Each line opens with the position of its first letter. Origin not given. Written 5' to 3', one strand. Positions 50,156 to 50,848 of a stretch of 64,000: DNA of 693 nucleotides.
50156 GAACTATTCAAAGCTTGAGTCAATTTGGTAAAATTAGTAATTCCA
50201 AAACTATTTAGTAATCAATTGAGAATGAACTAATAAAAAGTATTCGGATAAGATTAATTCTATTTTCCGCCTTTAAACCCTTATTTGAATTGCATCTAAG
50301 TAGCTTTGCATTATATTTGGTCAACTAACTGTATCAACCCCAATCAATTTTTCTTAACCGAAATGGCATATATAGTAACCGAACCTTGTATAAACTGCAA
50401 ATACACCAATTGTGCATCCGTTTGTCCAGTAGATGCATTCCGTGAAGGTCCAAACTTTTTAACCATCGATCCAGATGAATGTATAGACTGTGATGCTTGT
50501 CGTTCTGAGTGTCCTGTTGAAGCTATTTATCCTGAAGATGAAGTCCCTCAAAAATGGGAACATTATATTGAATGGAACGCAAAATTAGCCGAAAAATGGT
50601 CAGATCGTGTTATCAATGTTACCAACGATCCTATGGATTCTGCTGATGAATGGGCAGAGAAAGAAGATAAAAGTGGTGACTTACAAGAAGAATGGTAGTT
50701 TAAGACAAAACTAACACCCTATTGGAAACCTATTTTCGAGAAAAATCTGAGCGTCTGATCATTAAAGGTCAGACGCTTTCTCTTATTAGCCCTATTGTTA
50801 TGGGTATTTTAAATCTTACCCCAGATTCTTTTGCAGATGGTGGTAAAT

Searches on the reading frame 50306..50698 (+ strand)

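Call 60: search_protein_families(library=pfam, proteins=[window:50306-50698:+], max_evalue=0.01)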
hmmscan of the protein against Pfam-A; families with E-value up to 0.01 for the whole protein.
window:50306-50698:+ (130 aa): 15 families
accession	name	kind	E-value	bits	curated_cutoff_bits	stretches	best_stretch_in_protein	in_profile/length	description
PF11953.13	DUF3470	-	1.2e-09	38.4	23.2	1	85-126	1-40/42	Domain of unknown function (DUF3470)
PF00037.32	Fer4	-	1.3e-08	34.7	21.1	1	53-75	2-24/24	4Fe-4S binding domain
PF13237.11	Fer4_10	-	1.5e-08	34.9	25.5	2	22-70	3-53/53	4Fe-4S dicluster domain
PF12797.12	Fer4_2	-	3.8e-07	30.1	24.5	2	53-71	4-22/22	4Fe-4S binding domain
PF13187.11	Fer4_9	-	4.6e-07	30.2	27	1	28-74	2-52/52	4Fe-4S dicluster domain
PF12837.12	Fer4_6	-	9.5e-07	28.9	25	2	53-74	3-24/24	4Fe-4S binding domain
PF12838.12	Fer4_7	-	9.9e-07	29.6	27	1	28-73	2-52/52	4Fe-4S dicluster domain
PF14697.11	Fer4_21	-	1.5e-06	28.6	35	1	21-74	1-57/59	4Fe-4S dicluster domain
PF13484.11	Fer4_16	-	4.9e-06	27.7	30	1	58-83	1-26/66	4Fe-4S double cluster binding domain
PF13534.11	Fer4_17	-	3.4e-05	24.8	22.2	1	58-96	1-37/61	4Fe-4S dicluster domain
PF13183.11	Fer4_8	-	5.6e-05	24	27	1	57-83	3-30/68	4Fe-4S dicluster domain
PF12800.12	Fer4_4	-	0.0011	19.6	24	0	56-71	1-16/17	4Fe-4S binding domain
PF13247.11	Fer4_11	-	0.0016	19.1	26.2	1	22-79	4-64/100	4Fe-4S dicluster domain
PF12798.12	Fer4_3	-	0.0028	18.8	27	0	59-73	1-15/15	4Fe-4S binding domain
PF25160.1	LdpA_Fe-S-bd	-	0.0031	17.7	27.6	1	35-75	8-44/49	LdpA Fe-S cluster-binding domain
